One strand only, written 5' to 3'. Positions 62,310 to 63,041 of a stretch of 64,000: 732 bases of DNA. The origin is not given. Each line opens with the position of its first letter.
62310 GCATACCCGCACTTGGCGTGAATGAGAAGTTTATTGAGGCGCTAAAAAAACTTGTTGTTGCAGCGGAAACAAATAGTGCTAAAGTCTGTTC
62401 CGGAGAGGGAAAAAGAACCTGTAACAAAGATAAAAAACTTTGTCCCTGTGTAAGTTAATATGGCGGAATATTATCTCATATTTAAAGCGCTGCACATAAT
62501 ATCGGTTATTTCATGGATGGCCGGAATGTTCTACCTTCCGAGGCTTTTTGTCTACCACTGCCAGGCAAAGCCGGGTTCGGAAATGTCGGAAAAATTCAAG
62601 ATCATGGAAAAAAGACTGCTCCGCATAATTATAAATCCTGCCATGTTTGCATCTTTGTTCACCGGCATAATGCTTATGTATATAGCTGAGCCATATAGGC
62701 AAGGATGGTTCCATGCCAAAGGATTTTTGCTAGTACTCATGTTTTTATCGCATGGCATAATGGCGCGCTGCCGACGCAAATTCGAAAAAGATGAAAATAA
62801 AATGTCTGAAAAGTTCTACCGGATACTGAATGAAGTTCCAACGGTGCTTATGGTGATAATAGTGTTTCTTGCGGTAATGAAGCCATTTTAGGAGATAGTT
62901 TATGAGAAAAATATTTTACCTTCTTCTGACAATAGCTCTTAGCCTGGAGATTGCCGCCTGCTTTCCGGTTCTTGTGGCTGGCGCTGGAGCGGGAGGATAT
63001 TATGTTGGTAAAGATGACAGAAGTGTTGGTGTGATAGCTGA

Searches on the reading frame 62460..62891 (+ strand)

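Call 59: search_protein_families(library=pfam, proteins=[window:62460-62891:+], max_evalue=0.001)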
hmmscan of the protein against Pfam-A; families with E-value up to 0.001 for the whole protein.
window:62460-62891:+ (143 aa): 2 families
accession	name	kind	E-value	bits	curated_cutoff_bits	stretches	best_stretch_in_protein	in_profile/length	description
PF03653.18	UPF0093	-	8.3e-58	195.2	34.2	1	1-143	1-146/146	Uncharacterised protein family (UPF0093)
PF05425.18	CopD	-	1.9e-05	25.4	32.1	1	60-140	13-104/105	Copper resistance protein D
